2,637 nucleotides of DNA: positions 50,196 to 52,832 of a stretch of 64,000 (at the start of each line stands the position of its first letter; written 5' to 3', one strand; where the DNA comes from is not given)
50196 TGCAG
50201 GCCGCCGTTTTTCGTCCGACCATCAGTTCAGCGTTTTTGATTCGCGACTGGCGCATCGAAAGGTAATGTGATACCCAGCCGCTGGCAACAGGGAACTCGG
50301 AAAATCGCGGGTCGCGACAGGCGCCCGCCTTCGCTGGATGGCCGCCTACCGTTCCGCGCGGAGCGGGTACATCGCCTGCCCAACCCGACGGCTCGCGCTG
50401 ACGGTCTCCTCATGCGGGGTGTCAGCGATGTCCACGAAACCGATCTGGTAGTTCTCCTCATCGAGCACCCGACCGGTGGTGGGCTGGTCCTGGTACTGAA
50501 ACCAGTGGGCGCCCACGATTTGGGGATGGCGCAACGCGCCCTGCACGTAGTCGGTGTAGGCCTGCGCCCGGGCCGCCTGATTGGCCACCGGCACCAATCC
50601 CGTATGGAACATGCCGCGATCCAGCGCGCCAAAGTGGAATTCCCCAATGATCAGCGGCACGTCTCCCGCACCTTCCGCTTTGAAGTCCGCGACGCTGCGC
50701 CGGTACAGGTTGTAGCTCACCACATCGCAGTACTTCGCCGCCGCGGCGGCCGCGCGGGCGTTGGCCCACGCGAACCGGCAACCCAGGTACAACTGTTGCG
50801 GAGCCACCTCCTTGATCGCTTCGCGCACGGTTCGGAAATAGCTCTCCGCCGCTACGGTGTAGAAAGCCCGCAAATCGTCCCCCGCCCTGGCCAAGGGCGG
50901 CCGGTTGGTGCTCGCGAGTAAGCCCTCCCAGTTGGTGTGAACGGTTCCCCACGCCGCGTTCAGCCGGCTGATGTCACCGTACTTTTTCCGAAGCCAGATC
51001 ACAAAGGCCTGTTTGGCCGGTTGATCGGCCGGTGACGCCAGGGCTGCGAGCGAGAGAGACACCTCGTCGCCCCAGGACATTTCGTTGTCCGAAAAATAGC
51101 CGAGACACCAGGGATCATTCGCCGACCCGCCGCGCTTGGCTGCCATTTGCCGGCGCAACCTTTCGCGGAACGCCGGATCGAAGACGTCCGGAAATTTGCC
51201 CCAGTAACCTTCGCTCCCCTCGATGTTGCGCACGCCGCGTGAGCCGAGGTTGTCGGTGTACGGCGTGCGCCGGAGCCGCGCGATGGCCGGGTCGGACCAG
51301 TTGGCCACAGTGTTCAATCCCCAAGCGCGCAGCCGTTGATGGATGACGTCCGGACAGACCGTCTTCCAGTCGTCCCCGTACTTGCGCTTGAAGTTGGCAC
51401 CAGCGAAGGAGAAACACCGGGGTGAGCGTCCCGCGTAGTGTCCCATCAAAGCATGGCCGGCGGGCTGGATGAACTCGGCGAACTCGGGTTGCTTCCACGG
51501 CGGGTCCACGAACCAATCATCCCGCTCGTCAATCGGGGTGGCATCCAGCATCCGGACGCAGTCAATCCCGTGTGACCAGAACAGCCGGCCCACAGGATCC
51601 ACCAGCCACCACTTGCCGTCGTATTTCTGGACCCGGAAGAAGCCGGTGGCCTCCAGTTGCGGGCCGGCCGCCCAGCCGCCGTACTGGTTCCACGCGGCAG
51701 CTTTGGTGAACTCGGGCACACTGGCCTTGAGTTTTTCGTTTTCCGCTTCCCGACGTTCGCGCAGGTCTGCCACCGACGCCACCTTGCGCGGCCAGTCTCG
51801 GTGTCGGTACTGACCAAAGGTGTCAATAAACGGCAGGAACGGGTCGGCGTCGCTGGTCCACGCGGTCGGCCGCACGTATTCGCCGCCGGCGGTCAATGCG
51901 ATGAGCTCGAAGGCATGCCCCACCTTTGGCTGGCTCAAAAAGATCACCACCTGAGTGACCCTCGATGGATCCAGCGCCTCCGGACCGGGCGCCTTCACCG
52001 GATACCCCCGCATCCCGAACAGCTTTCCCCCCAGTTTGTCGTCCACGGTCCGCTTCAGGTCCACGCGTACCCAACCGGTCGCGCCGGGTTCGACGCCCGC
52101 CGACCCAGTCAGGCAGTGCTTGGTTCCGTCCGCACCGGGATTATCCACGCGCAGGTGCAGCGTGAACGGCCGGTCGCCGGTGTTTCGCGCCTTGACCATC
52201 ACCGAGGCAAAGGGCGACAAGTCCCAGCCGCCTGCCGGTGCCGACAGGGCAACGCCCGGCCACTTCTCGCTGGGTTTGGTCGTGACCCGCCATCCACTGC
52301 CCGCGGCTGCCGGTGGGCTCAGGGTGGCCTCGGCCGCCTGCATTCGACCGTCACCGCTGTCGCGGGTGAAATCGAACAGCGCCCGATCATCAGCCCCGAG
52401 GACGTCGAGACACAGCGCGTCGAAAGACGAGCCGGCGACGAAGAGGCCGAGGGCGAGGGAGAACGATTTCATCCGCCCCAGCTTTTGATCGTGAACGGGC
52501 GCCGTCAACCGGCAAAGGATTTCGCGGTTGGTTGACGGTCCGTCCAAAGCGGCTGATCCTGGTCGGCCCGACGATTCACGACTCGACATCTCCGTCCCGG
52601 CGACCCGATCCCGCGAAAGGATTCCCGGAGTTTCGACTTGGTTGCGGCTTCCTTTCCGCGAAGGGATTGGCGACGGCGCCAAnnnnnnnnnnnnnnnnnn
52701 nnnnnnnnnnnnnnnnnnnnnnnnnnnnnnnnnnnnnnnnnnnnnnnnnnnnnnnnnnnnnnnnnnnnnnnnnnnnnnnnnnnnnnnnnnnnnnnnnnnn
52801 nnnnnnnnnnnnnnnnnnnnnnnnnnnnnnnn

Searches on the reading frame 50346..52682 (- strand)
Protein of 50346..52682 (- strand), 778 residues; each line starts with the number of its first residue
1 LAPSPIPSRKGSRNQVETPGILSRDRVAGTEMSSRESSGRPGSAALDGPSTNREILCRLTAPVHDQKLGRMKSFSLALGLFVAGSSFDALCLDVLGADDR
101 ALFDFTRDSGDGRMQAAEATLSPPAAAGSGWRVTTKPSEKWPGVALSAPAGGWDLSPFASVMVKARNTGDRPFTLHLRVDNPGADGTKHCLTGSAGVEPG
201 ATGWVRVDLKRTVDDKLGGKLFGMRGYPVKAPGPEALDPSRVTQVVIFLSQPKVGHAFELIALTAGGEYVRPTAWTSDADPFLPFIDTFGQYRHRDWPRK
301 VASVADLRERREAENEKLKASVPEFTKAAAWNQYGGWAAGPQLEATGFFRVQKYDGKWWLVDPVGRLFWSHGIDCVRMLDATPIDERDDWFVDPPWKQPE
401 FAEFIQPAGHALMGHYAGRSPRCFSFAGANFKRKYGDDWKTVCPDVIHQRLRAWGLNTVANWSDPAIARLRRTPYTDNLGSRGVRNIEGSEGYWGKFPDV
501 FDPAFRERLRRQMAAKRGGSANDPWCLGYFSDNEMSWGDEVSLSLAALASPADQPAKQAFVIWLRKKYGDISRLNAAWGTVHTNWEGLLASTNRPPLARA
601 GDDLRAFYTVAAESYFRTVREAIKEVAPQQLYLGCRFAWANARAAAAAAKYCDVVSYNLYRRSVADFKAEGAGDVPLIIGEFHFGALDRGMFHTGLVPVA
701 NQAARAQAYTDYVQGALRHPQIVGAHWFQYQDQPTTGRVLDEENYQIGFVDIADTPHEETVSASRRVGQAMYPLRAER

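Call 6: search_protein_families(library=ncbifam, proteins=[window:50346-52682:-], max_evalue=0.00001)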
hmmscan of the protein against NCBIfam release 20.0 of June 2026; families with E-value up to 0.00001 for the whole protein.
window:50346-52682:- (778 aa): 0 families

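Call 66: search_protein_families(library=pfam, proteins=[window:50346-52682:-], max_evalue=0.00001)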
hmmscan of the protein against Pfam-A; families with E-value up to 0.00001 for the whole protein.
window:50346-52682:- (778 aa): 1 family
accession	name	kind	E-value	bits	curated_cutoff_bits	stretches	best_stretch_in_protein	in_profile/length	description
PF02449.21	Glyco_hydro_42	-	6.5e-07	29.5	21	1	555-663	149-265/376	Beta-galactosidase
